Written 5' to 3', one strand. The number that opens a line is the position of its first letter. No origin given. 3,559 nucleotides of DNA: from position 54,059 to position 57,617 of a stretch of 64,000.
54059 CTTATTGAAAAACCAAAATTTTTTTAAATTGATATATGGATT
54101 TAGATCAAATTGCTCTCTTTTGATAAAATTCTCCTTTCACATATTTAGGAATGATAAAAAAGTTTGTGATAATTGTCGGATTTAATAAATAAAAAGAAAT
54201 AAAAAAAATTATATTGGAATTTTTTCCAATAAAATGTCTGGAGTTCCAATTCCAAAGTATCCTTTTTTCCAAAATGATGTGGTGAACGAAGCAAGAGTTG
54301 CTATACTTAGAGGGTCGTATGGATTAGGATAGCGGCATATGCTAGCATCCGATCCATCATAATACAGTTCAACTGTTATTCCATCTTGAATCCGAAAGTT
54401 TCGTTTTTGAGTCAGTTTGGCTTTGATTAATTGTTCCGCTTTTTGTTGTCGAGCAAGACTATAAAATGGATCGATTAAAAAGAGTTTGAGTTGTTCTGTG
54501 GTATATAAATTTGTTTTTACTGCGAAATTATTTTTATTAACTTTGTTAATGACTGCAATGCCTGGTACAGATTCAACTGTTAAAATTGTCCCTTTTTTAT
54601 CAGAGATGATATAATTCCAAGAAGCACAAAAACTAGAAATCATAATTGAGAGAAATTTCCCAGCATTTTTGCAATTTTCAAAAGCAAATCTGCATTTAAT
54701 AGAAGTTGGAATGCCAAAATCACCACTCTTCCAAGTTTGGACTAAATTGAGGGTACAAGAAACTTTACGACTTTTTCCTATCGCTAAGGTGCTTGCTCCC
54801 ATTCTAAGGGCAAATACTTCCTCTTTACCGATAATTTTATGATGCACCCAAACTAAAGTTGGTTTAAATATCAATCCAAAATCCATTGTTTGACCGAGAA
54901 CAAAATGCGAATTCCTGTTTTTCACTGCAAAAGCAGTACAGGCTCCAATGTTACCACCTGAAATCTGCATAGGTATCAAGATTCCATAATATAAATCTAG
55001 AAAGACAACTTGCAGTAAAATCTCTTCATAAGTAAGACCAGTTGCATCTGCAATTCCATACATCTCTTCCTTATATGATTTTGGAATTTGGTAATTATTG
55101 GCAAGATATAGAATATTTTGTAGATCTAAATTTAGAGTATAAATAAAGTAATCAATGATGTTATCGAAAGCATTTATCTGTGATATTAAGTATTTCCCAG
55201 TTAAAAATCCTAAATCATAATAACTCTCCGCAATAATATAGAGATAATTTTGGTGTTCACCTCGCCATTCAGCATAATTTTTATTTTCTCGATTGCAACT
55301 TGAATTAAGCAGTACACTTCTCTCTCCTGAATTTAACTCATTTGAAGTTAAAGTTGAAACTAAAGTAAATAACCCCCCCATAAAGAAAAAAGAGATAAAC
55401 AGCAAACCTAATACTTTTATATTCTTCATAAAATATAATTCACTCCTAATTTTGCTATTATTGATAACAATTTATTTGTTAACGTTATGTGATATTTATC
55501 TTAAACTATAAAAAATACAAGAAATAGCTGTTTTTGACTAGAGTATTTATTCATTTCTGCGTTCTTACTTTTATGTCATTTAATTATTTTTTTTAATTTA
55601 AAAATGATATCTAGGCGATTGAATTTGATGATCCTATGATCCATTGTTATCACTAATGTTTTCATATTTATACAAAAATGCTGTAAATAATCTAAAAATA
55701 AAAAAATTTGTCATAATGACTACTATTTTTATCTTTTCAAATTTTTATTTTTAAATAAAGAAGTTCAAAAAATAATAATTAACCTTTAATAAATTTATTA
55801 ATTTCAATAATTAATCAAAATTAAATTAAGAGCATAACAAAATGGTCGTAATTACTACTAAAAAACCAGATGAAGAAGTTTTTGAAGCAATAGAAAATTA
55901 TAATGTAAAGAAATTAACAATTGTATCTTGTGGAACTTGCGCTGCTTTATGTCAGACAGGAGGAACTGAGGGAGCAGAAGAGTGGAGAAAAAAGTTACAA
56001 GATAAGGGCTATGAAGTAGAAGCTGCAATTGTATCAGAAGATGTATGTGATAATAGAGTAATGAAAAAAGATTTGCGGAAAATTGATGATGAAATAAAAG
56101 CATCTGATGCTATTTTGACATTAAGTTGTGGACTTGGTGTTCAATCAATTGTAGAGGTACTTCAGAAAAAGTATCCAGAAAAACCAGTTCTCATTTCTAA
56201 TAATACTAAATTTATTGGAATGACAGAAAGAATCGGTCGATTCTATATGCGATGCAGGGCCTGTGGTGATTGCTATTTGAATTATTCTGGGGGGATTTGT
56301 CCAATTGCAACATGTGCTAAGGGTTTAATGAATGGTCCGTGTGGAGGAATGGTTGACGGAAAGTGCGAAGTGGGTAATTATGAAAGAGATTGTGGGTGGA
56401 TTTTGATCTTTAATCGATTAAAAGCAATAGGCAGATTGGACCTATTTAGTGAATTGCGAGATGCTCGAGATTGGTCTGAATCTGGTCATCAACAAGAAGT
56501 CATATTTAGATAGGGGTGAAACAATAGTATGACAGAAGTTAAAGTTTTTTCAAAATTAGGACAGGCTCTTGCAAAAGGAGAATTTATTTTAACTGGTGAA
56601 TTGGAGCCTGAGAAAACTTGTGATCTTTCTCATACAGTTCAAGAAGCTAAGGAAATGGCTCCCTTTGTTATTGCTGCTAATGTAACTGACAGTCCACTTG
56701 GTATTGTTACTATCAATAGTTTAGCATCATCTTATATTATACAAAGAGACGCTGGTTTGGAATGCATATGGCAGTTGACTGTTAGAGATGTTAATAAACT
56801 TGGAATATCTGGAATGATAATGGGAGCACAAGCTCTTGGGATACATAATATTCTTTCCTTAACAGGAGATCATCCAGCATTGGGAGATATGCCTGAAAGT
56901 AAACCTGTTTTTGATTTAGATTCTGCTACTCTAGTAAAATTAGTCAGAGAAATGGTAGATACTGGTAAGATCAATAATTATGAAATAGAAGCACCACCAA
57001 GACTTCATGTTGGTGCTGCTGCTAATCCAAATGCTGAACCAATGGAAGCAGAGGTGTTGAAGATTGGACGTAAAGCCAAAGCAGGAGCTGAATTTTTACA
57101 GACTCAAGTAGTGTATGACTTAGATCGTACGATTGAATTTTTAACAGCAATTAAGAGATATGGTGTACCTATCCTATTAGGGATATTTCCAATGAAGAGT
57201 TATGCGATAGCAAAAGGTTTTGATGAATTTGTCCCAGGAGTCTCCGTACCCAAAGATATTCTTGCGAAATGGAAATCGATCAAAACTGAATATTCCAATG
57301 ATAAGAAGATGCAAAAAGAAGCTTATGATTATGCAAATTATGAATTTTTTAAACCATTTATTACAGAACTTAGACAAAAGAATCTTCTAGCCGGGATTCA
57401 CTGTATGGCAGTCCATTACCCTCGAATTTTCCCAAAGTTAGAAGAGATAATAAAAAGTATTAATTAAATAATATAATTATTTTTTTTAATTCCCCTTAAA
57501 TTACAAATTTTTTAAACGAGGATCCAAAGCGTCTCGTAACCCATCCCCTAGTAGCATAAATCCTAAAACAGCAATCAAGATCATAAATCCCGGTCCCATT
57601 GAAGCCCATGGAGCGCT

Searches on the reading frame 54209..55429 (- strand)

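Call 41: search_protein_families(library=pfam, proteins=[window:54209-55429:-], max_evalue=0.0001)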
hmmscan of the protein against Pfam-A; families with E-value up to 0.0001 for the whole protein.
window:54209-55429:- (406 aa): 0 families

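Call 53: search_protein_families(library=ncbifam, proteins=[window:54209-55429:-], max_evalue=0.00001)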
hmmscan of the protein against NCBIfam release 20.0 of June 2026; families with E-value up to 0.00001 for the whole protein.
window:54209-55429:- (406 aa): 1 family
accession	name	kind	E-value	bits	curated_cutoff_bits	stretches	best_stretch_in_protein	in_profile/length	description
NF040521.1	C45_proenzyme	subfamily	1.7e-27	96.6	85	1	69-381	3-303/313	C45 family autoproteolytic acyltransferase/hydrolase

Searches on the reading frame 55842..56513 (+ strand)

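Call 41: search_protein_families(library=pfam, proteins=[window:55842-56513:+], max_evalue=0.0001)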
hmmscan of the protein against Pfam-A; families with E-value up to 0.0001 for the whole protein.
window:55842-56513:+ (223 aa): 1 family
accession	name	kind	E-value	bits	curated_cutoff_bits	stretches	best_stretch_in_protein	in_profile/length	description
PF12225.13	DUF5981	-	8e-33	112.4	23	1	119-212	3-95/95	Methylene-tetrahydrofolate reductase C terminal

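Call 53: search_protein_families(library=ncbifam, proteins=[window:55842-56513:+], max_evalue=0.00001)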
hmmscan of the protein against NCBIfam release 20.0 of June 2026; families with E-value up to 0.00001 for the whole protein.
window:55842-56513:+ (223 aa): 0 families

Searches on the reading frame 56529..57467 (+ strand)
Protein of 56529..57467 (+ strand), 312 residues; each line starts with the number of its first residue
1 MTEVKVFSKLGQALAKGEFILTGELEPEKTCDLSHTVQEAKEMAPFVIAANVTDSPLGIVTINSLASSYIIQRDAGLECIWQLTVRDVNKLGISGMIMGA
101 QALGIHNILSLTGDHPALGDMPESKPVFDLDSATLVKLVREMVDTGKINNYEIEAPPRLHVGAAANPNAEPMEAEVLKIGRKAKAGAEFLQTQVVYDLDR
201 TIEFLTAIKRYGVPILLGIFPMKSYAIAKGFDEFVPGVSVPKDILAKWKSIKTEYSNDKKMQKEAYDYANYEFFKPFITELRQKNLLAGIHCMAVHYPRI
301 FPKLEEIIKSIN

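Call 41: search_protein_families(library=pfam, proteins=[window:56529-57467:+], max_evalue=0.0001)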
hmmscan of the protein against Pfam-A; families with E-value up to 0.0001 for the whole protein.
window:56529-57467:+ (312 aa): 1 family
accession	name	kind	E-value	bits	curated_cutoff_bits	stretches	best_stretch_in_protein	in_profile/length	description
PF02219.23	MTHFR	-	3.9e-32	112.2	24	1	10-261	2-248/287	Methylenetetrahydrofolate reductase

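Call 46: list_cluster_members(proteins=[P0169, P0170, P0171, P0172, P0174, P0177, P0178, P0179, P0181, window:56529-57467:+])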
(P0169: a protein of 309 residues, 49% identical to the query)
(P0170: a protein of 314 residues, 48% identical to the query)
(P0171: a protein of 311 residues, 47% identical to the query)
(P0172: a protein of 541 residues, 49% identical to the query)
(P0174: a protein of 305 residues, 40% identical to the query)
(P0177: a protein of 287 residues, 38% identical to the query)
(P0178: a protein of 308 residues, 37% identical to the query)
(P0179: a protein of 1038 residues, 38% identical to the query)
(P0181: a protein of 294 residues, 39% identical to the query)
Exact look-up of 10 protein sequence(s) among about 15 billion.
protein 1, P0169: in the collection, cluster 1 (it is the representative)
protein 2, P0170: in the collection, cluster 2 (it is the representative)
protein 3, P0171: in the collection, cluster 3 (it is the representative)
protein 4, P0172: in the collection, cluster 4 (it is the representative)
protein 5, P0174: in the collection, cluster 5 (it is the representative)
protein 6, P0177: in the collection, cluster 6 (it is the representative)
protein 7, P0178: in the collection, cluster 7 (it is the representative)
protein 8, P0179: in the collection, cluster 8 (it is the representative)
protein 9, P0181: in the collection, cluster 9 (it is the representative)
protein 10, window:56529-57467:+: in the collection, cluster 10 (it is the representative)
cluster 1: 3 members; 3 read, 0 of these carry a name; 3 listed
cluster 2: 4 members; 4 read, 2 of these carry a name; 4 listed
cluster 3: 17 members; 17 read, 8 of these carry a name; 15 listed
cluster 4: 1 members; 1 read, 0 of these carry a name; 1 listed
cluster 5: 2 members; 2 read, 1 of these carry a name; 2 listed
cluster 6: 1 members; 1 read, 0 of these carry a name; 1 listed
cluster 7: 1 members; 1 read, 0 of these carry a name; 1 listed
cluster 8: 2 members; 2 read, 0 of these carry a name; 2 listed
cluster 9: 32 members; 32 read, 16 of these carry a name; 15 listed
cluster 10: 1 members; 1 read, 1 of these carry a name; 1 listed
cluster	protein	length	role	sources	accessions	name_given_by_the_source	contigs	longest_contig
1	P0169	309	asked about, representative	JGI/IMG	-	-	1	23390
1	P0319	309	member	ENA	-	-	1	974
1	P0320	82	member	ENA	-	-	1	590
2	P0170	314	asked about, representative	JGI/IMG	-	-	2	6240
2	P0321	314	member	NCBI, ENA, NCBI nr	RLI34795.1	5,10-methylenetetrahydrofolate reductase [Candidatus Bathyarchaeota archaeon] | MAG: 5,10-methylenetetrahydrofolate reductase [Candidatus Bathyarchaeota archaeon]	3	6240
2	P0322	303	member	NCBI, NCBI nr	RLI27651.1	MAG: 5,10-methylenetetrahydrofolate reductase [Candidatus Hecatellales archaeon]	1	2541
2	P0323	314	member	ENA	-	-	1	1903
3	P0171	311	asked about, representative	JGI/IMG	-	methylenetetrahydrofolate reductase (NADPH)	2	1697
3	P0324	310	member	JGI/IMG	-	methylenetetrahydrofolate reductase (NADPH)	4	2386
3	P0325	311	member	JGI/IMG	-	methylenetetrahydrofolate reductase (NADPH)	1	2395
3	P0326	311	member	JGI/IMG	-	methylenetetrahydrofolate reductase (NADPH)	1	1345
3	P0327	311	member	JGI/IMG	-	methylenetetrahydrofolate reductase (NADPH)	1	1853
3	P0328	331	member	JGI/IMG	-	methylenetetrahydrofolate reductase (NADPH)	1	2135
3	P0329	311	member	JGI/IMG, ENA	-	methylenetetrahydrofolate reductase (NADPH)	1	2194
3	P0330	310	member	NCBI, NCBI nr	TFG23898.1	MAG: 5,10-methylenetetrahydrofolate reductase [Promethearchaeota archaeon] | MAG: 5,10-methylenetetrahydrofolate reductase [Candidatus Lokiarchaeota archaeon]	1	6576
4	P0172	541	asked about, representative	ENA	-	-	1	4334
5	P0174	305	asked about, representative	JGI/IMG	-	methylenetetrahydrofolate reductase (NADPH)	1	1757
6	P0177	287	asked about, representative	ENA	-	-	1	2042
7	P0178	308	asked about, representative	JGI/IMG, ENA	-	-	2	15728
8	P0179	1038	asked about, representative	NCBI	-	-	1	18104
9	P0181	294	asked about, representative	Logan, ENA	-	-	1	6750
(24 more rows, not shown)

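Call 53: search_protein_families(library=ncbifam, proteins=[window:56529-57467:+], max_evalue=0.00001)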
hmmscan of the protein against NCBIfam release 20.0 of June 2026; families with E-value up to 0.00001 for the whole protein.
window:56529-57467:+ (312 aa): 4 families
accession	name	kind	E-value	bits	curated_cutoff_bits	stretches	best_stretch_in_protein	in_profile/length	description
NF006396.0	PRK08645.1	equivalog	1.4e-57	195.2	453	1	8-257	312-561/611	bifunctional homocysteine S-methyltransferase/methylenetetrahydrofolate reductase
TIGR00676.1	fadh2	equivalog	2.6e-18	66.4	293.7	1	32-267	16-239/275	methylenetetrahydrofolate reductase [NAD(P)H]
TIGR00677.1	fadh2_euk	equivalog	7.9e-18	64.8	310.05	1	64-254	47-230/281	methylenetetrahydrofolate reductase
NF006950.0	PRK09432.1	equivalog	1.8e-09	37.3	382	1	71-256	77-247/296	methylenetetrahydrofolate reductase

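Call 81: find_encoding_contigs(protein=window:56529-57467:+, flank=3000, max_places=2)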
Protein window:56529-57467:+ (312 aa): 3 contigs read that carry it; 2 places shown.
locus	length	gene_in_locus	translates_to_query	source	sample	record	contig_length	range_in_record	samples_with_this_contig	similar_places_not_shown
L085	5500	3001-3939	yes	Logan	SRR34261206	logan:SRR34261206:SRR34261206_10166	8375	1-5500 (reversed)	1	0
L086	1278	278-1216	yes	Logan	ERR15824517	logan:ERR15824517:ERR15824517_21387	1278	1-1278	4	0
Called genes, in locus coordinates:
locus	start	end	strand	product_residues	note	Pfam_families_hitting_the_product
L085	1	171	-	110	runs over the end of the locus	-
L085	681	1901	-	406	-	-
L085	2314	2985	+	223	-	PF12225:DUF5981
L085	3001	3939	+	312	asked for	PF02219:MTHFR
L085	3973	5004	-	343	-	PF00528:BPD_transp_1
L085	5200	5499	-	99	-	?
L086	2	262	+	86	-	?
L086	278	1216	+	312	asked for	PF02219:MTHFR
